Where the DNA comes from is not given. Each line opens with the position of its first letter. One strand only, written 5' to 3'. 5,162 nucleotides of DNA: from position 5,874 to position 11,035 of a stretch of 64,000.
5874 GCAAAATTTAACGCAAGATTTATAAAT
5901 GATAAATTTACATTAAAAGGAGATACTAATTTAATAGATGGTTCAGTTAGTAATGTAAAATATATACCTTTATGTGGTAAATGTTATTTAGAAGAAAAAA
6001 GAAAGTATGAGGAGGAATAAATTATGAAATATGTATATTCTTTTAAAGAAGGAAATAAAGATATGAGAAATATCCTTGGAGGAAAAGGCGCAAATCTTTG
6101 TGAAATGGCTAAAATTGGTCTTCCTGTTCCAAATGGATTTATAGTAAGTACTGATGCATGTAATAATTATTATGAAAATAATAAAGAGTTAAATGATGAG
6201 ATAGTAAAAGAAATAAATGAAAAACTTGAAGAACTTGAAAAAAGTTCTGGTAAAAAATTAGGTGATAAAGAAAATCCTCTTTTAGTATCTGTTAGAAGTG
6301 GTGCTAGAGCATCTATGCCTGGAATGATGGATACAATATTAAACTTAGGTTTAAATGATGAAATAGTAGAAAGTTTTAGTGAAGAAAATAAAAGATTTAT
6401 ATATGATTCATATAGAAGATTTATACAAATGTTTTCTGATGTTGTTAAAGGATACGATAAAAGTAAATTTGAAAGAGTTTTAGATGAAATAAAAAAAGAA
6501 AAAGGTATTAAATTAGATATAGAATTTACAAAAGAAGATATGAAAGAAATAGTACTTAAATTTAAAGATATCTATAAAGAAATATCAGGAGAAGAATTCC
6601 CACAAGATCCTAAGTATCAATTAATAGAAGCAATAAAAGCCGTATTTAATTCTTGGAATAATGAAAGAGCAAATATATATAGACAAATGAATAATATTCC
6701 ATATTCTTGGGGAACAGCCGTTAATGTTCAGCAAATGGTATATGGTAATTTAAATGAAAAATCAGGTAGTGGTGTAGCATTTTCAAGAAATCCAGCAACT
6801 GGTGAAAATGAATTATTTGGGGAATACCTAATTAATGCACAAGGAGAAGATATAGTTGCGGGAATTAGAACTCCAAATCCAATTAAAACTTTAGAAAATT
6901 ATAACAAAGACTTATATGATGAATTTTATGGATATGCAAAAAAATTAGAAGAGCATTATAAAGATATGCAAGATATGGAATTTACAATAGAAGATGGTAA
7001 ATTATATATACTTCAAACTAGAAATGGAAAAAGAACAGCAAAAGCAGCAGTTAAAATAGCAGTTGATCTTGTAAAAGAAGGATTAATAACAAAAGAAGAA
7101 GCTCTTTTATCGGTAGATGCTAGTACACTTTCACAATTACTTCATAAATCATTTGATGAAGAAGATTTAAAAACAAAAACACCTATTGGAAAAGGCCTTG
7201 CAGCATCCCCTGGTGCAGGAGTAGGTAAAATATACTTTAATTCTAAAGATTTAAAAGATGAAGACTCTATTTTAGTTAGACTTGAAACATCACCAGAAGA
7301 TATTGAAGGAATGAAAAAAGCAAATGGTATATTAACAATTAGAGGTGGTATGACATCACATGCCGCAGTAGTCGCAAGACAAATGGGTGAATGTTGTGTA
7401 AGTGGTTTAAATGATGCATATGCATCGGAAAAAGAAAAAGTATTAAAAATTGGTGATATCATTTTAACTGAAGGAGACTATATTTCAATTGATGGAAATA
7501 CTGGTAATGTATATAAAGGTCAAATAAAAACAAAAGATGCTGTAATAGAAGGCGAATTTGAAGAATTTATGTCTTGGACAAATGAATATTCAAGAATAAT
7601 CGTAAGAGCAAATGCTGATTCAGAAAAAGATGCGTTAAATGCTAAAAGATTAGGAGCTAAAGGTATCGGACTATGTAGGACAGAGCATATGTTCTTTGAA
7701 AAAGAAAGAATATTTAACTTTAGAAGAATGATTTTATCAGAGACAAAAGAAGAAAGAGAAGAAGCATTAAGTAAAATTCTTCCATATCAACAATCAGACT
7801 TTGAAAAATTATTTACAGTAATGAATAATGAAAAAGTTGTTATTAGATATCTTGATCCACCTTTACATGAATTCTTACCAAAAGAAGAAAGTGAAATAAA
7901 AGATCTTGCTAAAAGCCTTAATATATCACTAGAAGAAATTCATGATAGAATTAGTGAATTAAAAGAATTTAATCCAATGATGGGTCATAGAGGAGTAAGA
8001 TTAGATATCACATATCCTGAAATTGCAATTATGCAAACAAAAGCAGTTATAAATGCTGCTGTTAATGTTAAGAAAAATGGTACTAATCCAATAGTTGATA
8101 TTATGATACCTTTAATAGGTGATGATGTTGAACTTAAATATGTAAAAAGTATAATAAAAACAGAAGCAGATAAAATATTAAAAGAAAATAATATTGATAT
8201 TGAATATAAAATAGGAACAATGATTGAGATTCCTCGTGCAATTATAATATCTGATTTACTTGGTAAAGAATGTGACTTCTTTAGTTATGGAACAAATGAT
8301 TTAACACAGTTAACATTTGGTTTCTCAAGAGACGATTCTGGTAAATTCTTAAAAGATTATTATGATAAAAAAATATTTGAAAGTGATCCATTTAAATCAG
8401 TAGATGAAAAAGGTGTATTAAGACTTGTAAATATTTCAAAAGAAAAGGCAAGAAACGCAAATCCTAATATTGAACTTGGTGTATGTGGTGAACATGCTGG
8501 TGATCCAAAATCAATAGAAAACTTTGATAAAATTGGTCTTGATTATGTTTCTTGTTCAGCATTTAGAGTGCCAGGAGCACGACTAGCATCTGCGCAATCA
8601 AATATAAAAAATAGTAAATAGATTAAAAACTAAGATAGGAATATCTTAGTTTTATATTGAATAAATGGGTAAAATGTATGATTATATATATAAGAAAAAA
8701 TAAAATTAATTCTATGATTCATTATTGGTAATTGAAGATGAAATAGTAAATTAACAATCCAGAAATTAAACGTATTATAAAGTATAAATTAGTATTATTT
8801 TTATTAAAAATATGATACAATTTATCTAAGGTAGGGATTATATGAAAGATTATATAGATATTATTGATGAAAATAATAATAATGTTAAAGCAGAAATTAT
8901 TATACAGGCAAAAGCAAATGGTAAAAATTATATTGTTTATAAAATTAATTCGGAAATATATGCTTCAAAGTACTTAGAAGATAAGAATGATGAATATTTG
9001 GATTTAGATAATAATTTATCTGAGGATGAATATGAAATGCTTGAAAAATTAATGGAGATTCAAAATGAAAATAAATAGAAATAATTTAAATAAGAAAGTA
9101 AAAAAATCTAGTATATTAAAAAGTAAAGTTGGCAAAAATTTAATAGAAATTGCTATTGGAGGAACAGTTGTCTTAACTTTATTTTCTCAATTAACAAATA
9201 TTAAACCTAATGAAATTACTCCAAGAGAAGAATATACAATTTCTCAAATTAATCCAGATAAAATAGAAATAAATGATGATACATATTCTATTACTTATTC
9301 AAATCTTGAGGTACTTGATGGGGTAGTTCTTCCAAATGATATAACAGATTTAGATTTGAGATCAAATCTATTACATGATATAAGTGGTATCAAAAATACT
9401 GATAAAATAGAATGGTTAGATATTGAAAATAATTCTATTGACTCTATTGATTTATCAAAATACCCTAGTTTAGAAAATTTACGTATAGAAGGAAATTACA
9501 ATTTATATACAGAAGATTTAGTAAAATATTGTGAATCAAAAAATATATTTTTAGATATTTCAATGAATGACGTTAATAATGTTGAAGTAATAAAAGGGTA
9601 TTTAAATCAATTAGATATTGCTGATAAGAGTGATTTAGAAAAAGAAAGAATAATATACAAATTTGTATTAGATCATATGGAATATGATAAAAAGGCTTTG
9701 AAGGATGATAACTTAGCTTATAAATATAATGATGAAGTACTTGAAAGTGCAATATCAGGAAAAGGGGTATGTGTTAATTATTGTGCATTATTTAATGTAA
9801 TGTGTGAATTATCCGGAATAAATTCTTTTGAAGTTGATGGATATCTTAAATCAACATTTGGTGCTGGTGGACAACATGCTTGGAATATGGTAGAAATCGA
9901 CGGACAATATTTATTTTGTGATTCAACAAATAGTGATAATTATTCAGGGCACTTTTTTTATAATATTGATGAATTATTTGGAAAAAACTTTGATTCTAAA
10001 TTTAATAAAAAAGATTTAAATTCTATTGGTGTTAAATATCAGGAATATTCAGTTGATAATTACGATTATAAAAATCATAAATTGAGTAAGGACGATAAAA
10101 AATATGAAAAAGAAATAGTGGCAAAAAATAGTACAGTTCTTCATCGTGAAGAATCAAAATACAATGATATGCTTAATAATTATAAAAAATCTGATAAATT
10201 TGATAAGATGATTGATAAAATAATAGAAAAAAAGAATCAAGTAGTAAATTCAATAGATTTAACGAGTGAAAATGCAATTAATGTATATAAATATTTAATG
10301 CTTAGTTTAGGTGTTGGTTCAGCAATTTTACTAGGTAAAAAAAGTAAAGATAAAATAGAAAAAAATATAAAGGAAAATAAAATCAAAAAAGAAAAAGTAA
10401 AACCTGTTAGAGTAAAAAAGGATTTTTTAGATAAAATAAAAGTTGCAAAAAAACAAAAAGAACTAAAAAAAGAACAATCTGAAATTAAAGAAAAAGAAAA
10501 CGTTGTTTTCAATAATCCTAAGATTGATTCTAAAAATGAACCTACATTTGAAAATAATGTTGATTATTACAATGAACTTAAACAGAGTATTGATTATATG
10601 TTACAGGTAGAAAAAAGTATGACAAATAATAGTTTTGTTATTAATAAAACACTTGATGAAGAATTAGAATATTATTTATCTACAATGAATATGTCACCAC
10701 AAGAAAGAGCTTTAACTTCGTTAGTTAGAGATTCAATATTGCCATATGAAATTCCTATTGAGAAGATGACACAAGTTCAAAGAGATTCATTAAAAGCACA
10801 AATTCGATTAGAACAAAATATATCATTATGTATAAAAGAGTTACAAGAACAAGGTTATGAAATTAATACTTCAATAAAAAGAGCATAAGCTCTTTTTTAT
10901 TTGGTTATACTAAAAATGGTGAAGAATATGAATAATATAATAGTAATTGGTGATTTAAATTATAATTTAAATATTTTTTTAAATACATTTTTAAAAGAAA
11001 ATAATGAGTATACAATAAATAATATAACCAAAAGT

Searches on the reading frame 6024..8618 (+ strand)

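Call 85: search_protein_families(library=pfam, proteins=[window:6024-8618:+], max_evalue=0.00001)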
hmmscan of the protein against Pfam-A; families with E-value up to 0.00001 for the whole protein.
window:6024-8618:+ (865 aa): 3 families
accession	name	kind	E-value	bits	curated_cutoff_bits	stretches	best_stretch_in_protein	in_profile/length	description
PF02896.24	PEP-utilizers_C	-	3.9e-72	243.3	22.8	1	510-859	5-291/293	PEP-utilising enzyme, PEP-binding domain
PF01326.24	PPDK_N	-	4.7e-60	204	27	3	58-288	75-221/328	Pyruvate phosphate dikinase, AMP/ATP-binding domain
PF00391.29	PEP-utilizers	-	1.2e-22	79.7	23.1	1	412-494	2-72/72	PEP-utilising enzyme, mobile domain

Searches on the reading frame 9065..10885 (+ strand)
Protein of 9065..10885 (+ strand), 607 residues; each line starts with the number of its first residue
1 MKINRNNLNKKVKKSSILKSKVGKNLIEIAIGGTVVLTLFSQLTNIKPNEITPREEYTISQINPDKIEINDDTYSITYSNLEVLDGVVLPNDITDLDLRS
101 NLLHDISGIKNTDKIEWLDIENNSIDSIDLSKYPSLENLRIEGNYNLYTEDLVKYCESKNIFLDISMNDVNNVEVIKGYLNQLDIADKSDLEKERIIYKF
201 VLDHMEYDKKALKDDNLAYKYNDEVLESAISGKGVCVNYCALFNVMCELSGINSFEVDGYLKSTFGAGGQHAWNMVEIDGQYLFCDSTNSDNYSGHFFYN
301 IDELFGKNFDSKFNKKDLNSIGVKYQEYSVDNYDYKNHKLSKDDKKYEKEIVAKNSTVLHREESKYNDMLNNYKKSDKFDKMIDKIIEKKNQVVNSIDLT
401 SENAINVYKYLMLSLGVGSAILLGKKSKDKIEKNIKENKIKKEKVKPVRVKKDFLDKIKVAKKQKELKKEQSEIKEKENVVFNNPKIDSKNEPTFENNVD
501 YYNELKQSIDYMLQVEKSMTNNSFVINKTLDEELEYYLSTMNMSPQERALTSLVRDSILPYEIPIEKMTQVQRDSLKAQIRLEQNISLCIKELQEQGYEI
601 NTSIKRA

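Call 85: search_protein_families(library=pfam, proteins=[window:9065-10885:+], max_evalue=0.00001)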
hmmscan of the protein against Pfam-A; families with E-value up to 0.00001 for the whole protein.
window:9065-10885:+ (607 aa): 1 family
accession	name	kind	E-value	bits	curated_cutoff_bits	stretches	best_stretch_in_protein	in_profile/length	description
PF01841.26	Transglut_core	-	1.3e-10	41.9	23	1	186-286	10-107/108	Transglutaminase-like superfamily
